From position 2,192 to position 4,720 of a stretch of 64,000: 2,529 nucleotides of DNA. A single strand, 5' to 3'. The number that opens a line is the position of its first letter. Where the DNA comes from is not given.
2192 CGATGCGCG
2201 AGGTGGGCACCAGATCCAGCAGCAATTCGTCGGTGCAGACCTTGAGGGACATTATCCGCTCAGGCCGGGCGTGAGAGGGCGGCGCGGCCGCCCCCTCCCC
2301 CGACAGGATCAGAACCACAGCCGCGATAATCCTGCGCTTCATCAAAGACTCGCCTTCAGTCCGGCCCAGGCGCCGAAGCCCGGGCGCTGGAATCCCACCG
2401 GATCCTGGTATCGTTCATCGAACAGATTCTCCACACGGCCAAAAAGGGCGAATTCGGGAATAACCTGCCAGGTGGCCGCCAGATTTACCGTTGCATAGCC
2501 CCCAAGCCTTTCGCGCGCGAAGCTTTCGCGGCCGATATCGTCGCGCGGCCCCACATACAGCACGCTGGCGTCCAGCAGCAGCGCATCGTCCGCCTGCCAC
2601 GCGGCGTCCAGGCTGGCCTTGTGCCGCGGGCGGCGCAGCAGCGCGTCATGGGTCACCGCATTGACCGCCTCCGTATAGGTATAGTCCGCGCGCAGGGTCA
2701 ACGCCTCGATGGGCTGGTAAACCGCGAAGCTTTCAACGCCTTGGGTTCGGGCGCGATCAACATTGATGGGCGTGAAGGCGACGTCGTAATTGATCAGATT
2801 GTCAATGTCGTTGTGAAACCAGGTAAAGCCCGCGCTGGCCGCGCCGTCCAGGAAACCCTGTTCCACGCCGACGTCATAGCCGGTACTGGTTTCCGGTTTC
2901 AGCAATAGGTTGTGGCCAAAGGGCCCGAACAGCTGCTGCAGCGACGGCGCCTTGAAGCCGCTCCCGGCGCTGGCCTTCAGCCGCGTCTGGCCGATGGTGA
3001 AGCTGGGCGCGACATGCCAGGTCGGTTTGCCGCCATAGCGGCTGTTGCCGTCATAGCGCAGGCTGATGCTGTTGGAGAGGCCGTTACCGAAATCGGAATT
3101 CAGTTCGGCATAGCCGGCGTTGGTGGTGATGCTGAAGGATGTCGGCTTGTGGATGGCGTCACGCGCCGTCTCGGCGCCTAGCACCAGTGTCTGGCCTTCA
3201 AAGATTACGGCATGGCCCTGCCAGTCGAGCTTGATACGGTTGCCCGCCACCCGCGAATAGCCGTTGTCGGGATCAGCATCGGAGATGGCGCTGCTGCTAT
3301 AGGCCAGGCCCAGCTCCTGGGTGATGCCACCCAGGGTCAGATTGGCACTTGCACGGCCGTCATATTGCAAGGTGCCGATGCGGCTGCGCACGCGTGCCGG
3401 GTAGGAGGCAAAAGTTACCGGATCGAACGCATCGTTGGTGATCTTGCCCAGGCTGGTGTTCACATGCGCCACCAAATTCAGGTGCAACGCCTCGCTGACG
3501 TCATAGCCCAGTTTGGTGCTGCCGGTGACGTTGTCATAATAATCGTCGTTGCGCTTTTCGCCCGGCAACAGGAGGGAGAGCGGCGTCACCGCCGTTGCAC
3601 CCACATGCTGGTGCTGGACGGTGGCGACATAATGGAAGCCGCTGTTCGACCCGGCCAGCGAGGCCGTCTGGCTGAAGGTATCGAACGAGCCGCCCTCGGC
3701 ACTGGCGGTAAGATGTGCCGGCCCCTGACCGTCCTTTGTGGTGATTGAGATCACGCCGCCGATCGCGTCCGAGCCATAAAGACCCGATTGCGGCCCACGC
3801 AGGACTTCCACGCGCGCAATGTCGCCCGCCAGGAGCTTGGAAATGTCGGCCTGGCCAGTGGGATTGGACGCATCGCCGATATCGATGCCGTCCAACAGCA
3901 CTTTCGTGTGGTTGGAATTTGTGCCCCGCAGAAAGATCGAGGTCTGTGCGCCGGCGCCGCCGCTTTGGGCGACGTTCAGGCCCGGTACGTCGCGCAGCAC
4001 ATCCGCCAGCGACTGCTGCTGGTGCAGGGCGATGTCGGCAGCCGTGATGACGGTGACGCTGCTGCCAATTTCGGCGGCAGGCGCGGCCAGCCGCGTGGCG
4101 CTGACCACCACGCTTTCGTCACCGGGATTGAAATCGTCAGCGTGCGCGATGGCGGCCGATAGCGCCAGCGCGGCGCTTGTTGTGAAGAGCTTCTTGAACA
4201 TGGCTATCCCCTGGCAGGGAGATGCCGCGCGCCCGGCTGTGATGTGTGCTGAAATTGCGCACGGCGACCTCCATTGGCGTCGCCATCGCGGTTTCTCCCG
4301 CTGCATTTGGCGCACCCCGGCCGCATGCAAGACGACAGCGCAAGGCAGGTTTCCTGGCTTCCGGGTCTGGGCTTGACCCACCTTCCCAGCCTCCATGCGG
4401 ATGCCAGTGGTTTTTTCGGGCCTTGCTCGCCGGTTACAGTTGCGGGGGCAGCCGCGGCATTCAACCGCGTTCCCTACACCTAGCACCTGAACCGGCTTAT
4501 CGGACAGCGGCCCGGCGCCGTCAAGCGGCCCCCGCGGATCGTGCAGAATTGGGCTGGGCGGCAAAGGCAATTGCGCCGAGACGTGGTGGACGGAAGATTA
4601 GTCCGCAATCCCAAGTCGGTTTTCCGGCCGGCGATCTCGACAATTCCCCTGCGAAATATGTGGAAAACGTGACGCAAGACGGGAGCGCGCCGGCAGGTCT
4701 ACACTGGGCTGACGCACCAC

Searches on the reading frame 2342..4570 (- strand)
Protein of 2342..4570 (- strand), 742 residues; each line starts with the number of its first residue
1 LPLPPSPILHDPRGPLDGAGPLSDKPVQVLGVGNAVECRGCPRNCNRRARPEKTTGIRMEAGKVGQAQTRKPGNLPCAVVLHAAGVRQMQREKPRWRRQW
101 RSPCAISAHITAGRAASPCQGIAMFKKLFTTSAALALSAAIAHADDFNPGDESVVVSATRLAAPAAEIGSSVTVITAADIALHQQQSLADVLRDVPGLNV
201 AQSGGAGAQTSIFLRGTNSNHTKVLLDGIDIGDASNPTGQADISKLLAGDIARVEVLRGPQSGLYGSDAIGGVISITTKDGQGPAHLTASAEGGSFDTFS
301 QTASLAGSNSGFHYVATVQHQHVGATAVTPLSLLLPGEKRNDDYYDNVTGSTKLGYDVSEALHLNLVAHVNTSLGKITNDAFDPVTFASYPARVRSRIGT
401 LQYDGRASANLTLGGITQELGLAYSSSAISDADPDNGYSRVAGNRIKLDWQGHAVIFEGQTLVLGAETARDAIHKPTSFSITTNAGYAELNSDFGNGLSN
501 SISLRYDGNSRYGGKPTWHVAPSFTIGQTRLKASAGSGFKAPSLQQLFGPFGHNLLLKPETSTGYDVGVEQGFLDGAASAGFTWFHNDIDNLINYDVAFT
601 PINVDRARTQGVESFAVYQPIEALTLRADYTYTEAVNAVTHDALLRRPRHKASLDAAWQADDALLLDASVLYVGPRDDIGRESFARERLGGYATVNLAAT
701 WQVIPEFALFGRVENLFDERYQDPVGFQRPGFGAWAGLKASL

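Call 71: search_protein_families(library=ncbifam, proteins=[window:2342-4570:-], max_evalue=0.00001)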
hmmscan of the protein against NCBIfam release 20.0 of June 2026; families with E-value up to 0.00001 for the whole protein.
window:2342-4570:- (742 aa): 35 families (the best 25 are shown)
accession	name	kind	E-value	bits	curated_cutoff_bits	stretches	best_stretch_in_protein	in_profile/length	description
TIGR01779.1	TonB-B12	equivalog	4.6e-96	322.7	599.7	1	128-731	5-603/614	TonB-dependent vitamin B12 receptor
NF007926.1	PRK10641.1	equivalog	1.8e-75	254.7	836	2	132-302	8-177/617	TonB-dependent vitamin B12 receptor BtuB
TIGR01783.1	TonB-siderophor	subfamily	9.7e-48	163.2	223.5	2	527-722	420-621/649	TonB-dependent siderophore receptor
TIGR01785.1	TonB-hemin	subfamily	2.5e-42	145.2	316.85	2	152-350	2-189/677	TonB-dependent heme/hemoglobin receptor family protein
NF010010.0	PRK13483.1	equivalog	2e-39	135.1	927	2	131-280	12-164/660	ligand-gated channel protein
TIGR01786.1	TonB-hemlactrns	subfamily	2.7e-37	128.5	323.75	2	153-282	2-137/719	TonB-dependent hemoglobin/transferrin/lactoferrin family receptor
NF010038.0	PRK13513.1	equivalog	7.8e-34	117.2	942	2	132-289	16-175/659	ligand-gated channel protein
NF007478.2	PRK10064.1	equivalog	6.4e-32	110.6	745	1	134-280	16-159/663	catecholate siderophore receptor CirA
NF010048.1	PRK13524.1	subfamily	7.8e-26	90.7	493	2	146-287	35-184/744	FepA family TonB-dependent siderophore receptor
NF010012.0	PRK13486.1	equivalog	3.4e-25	88.5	924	2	132-280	6-159/696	TonB-dependent receptor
TIGR04056.1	OMP_RagA_SusC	subfamily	2.5e-24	85.7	368.25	1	151-305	79-230/981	SusC/RagA family TonB-linked outer membrane protein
NF010011.0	PRK13484.1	equivalog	4.5e-24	84.7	1197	1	148-282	27-162/682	IreA family TonB-dependent siderophore receptor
NF049946.1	TonB_dep_CU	exception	1.7e-23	82.9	700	2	188-319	78-214/683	TonB-dependent receptor, CU motif-type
NF053590.1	TonB_dep_TOL0244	equivalog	1.8e-23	83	645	1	154-299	14-160/604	TOL_0244 family TonB-dependent receptor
NF041535.1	TonB_rec_PqqU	equivalog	2.3e-23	82.4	1200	1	163-367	11-211/676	TonB-dependent receptor PqqU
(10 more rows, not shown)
